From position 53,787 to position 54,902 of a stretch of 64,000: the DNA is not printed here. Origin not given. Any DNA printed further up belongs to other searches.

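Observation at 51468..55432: TetR-controlled operon of three tandem paralogous Cys-rich Fe-S proteins plus an NMO-family flavoenzyme: candidate uncharacterized redox system.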

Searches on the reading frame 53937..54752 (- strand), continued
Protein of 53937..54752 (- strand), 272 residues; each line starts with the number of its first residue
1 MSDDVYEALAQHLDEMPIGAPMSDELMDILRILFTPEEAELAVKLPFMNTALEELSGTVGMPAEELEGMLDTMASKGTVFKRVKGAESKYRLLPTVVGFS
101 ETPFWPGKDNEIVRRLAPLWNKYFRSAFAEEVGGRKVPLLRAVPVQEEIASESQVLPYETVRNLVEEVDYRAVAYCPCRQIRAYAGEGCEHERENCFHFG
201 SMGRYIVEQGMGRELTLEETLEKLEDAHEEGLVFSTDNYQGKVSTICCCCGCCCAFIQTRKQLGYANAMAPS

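Call 23: find_encoding_contigs(protein=P0119, flank=8000, max_places=2)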
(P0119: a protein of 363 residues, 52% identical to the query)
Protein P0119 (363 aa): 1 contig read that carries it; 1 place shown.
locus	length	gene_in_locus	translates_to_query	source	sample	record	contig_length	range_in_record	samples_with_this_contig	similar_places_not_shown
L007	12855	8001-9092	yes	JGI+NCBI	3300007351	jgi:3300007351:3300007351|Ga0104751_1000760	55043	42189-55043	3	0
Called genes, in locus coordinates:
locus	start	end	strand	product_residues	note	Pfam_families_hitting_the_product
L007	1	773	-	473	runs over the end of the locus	PF01565:FAD_binding_4, PF02913:FAD-oxidase_C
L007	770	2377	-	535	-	PF01266:DAO, PF16901:DAO_C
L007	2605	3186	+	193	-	PF00440:TetR_N, PF16925:TetR_C_13, PF21993:TetR_C_13_2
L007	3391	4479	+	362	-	PF13183:Fer4_8 (faint), PF12838:Fer4_7 (weak), PF13237:Fer4_10, PF14697:Fer4_21, PF00037:Fer4, PF12797:Fer4_2 (weak), PF12837:Fer4_6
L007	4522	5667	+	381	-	PF12838:Fer4_7, PF13187:Fer4_9 (weak), PF00037:Fer4, PF12837:Fer4_6 (weak)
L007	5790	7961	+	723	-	PF04879:Molybdop_Fe4S4, PF00384:Molybdopterin, PF01568:Molydop_binding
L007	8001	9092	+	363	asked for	PF12838:Fer4_7 (faint), PF00037:Fer4 (weak), PF13237:Fer4_10, PF14697:Fer4_21, PF13187:Fer4_9 (weak), PF25160:LdpA_Fe-S-bd (weak), PF12837:Fer4_6 (weak), PF00037:Fer4 (weak), +1 more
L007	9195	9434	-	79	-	-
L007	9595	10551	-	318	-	PF12006:DUF3500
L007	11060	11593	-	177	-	-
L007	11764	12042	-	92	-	-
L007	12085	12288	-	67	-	PF15919:HicB_lk_antitox, PF21748:UPF0150 (weak)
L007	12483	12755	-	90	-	-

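Call 24: find_encoding_contigs(protein=P0068, flank=8000, max_places=2)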
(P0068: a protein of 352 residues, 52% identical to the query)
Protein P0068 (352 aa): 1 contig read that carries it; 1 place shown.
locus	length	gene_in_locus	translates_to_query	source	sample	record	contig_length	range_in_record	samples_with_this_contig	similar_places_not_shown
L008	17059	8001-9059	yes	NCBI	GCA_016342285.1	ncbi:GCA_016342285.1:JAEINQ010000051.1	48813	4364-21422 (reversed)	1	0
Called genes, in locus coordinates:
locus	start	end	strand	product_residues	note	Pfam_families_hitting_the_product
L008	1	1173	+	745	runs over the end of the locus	PF04879:Molybdop_Fe4S4, PF00384:Molybdopterin, PF01568:Molydop_binding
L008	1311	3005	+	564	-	PF02663:FmdE, PF23475:zf-Tbcl_FmdE, PF00994:MoCF_biosynth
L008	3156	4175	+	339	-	-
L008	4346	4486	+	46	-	-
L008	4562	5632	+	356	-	PF13183:Fer4_8 (faint), PF12838:Fer4_7, PF13187:Fer4_9 (weak), PF13237:Fer4_10 (weak), PF14697:Fer4_21, PF00037:Fer4, PF12837:Fer4_6 (weak)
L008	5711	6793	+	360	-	PF12797:Fer4_2 (faint), PF00037:Fer4 (weak), PF12837:Fer4_6 (faint), PF13237:Fer4_10 (weak), PF14697:Fer4_21, PF12838:Fer4_7 (weak)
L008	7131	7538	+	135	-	PF00355:Rieske (weak)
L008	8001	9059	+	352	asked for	PF25160:LdpA_Fe-S-bd (faint), PF12837:Fer4_6 (faint), PF00037:Fer4 (weak), PF12838:Fer4_7 (weak), PF13237:Fer4_10 (weak), PF14697:Fer4_21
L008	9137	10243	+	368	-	PF00724:Oxidored_FMN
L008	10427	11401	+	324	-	PF00561:Abhydrolase_1, PF12146:Hydrolase_4, PF12697:Abhydrolase_6, PF07859:Abhydrolase_3 (faint)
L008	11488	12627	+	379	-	PF13173:AAA_14, PF13635:DUF4143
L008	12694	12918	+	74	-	-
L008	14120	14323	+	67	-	PF01361:Tautomerase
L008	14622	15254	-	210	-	PF09998:DUF2239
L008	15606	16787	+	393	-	PF00202:Aminotran_3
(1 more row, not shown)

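Call 56: search_protein_families(library=pfam, alignment_id=A4, max_evalue=0.00001)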
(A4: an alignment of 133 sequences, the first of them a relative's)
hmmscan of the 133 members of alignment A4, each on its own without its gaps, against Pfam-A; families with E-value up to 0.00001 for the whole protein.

A. member 1, L004:5197-6033:+ (278 aa): 0 families

B. families by the number of members that match (of 133 scanned): 147 families (the first 25 are shown)
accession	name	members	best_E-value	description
PF01047.28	MarR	8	5.1e-16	MarR family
PF12802.13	MarR_2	8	2.4e-14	MarR family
PF13463.12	HTH_27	8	3.4e-09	Winged helix DNA-binding domain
PF22381.2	Staph_reg_Sar_Rot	8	6.9e-09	Transcriptional regulator SarA/Rot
PF03060.21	NMO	7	1e-61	Nitronate monooxygenase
PF00440.29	TetR_N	7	7.9e-15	Bacterial regulatory proteins, tetR family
PF00478.31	IMPDH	7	2e-10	IMP dehydrogenase / GMP reductase domain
PF16925.10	TetR_C_13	6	2.2e-21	Tetracyclin repressor-like, C-terminal domain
PF21993.1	TetR_C_13_2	6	4.6e-19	Transcriptional regulator LmrA/YxaF-like, C-terminal domain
PF00384.28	Molybdopterin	5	7e-34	Molybdopterin oxidoreductase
PF01568.27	Molydop_binding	5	1.4e-18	Molydopterin dinucleotide binding domain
PF04879.21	Molybdop_Fe4S4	5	4.2e-14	Molybdopterin oxidoreductase Fe4S4 domain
PF00724.26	Oxidored_FMN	4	7.6e-66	NADH:flavin oxidoreductase / NADH oxidase family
PF00561.26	Abhydrolase_1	4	1.2e-28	alpha/beta hydrolase fold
PF12697.13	Abhydrolase_6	4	3.4e-24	Alpha/beta hydrolase family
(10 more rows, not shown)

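Call 68: search_protein_families(library=ncbifam, proteins=[L007:5703-7961:+], max_evalue=1e-10)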
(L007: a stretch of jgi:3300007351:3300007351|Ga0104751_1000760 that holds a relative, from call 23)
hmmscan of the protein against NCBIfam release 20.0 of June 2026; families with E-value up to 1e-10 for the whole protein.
L007:5703-7961:+ (752 aa): 25 families
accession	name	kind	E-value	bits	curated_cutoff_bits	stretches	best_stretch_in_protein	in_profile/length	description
TIGR01591.1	Fdh-alpha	equivalog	4.6e-85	286.1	666.25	2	37-359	1-320/672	formate dehydrogenase subunit alpha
NF012032.0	PRK15488.1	equivalog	3.2e-65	220.5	694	2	35-355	44-360/759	thiosulfate reductase PhsA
NF047855.1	AssmNtatRedNasC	equivalog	4e-49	167.5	1100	1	31-354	17-340/708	assimilatory nitrate reductase catalytic subunit NasC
NF041783.2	mnquin_red_QrcB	equivalog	4.7e-48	163.9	440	1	33-319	51-329/695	menaquinone reductase molybdopterin-binding-like subunit QrcB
TIGR02166.1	dmsA_ynfE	subfamily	5.8e-38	130.5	777.7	1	29-356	39-397/794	DMSO/selenate family reductase complex A subunit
TIGR01553.1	formate-DH-alph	equivalog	4.9e-32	110.7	814.2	1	34-279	44-306/1009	formate dehydrogenase-N subunit alpha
TIGR03479.1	DMSO_red_II_alp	subfamily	1.5e-31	109.4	984.75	1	31-277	55-307/913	molybdopterin-dependent oxidoreductase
NF041323.1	Nitr_red_NasA_Halo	equivalog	2.3e-31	109.1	1000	1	42-315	3-272/673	assimilatory nitrate reductase NasA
NF010055.0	PRK13532.1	equivalog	4.2e-30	104.7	904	1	18-278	26-292/830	nitrate reductase catalytic subunit NapA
TIGR00509.1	bisC_fam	subfamily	1.2e-29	103.1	1017.55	1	88-356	57-343/772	molybdopterin guanine dinucleotide-containing S/N-oxide reductase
TIGR01706.1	NAPA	equivalog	4.7e-29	101.3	930.55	1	25-283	33-297/830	periplasmic nitrate reductase subunit alpha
NF041884.1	selenate_YnfF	exception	2.2e-28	98.6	1650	1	32-356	43-397/798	selenate/tellurate reductase subunit YnfF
NF041513.1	formate_DH_Act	exception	2.3e-25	88.6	1400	1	31-278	40-296/1067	formate dehydrogenase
NF041885.1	selenate_YnfE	exception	9.9e-25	86.5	1675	1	33-356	49-404/805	selenate/tellurate reductase subunit YnfE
TIGR02164.1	torA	equivalog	1.2e-21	76.6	1465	1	225-361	255-398/824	trimethylamine-N-oxide reductase TorA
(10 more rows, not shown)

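Call 85: search_solved_structures(query=L005:2838-3251:+, max_evalue=1e-8, show_alignments=3)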
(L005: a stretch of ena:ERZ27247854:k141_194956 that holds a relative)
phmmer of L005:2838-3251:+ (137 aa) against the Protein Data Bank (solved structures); distinct sequences matched with E-value up to 1e-8: 15.
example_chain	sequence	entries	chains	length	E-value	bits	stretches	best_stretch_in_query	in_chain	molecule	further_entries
2pfb_A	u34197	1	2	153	3e-13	53.1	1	4-132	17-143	Transcriptional regulator OhrR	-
2pex_A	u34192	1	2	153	4.4e-13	52.6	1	4-132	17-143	Transcriptional regulator OhrR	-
5hlh_A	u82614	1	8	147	2.3e-12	50.3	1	23-101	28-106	MarR family transcriptional regulator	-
5hlg_A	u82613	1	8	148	2.3e-12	50.3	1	23-101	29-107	MarR family transcriptional regulator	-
5hli_A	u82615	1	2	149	2.3e-12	50.3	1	23-101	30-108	MarR family transcriptional regulator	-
4hbl_A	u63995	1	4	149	4.5e-12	49.3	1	23-101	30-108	Transcriptional regulator, MarR family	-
2nnn_A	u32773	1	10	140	9.2e-12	48.3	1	4-132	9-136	Probable transcriptional regulator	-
2rdp_A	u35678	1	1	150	2.8e-10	43.5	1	25-135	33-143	putative transcriptional regulator MarR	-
6pcp_A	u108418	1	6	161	6.7e-10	42.3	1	4-134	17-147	MarR family transcriptional regulator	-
3s2w_A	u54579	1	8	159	8.6e-10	42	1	23-123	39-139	Transcriptional regulator, MarR family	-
6pco_A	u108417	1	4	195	1.2e-09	41.5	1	4-134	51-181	MarR-family transcriptional regulator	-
1z91_A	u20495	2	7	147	1.3e-09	41.4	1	6-106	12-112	Organic hydroperoxide resistance transcriptional regulator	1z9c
3hrm_A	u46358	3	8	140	5.5e-09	39.3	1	7-111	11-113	HTH-type transcriptional regulator sarZ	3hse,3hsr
3cdh_A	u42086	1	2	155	6.2e-09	39.2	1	7-132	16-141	Transcriptional regulator, MarR family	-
2bv6_A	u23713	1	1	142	7.5e-09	38.9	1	9-132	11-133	HTH-TYPE TRANSCRIPTIONAL REGULATOR MGRA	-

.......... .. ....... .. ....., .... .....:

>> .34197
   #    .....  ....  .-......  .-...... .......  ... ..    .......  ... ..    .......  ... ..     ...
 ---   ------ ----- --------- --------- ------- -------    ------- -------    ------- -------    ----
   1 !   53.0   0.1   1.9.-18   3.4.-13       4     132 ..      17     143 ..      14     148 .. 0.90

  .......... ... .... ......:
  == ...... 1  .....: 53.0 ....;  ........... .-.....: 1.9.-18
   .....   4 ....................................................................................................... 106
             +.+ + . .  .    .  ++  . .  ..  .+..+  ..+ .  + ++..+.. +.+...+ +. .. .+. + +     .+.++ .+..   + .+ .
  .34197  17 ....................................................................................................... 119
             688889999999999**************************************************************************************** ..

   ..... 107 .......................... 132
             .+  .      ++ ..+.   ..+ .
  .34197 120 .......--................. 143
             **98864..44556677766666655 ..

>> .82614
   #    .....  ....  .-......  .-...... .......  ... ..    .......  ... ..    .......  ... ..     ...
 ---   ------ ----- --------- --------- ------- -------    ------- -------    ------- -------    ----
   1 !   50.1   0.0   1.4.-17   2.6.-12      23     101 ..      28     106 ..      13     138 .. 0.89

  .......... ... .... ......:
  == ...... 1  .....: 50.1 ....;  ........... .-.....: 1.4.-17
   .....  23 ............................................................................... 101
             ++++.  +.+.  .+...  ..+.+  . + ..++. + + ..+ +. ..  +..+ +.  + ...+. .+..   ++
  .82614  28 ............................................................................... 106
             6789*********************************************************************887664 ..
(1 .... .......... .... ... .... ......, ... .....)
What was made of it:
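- In most of the MarRs the cysteine lies two residues upstream of the OhrR sensing position (call 85).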

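Call 90: list_cluster_members(proteins=[P0001, P0119, P0051])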
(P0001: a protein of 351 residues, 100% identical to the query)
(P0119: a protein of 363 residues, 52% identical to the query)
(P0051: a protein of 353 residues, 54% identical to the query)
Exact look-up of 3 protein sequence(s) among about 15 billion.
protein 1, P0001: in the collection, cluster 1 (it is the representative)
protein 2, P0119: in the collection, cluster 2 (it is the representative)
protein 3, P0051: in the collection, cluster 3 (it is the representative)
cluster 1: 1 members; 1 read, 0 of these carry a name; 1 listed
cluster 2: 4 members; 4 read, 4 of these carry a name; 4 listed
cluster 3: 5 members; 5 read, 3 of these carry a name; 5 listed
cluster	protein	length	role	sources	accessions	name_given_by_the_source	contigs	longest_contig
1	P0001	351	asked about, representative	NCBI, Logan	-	-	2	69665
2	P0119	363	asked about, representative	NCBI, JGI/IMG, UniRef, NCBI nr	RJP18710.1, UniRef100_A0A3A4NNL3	MAG: (4Fe-4S)-binding protein [Candidatus Abyssobacteria bacterium SURF_5] | (4Fe-4S)-binding protein n=1 Tax=Abyssobacteria bacterium (strain SURF_5) TaxID=2093360 ... | MAG: (4Fe-4S)-binding protein [Candidatus Abyssubacteria bacterium SURF_5]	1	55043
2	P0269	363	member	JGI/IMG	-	electron transport complex protein RnfB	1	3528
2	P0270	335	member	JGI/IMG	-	electron transport complex protein RnfB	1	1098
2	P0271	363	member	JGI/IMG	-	electron transport complex protein RnfB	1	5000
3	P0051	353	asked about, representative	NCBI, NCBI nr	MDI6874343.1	MAG: 4Fe-4S binding protein [Actinomycetota bacterium] | 4Fe-4S binding protein [Actinomycetota bacterium]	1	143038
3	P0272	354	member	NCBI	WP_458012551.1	ATP-binding protein [Candidatus Solincola sp.]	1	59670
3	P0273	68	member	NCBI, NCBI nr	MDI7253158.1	MAG: 4Fe-4S ferredoxin, partial [Actinomycetota bacterium] | 4Fe-4S ferredoxin [Actinomycetota bacterium]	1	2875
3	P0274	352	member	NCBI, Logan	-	-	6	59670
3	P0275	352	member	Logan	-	-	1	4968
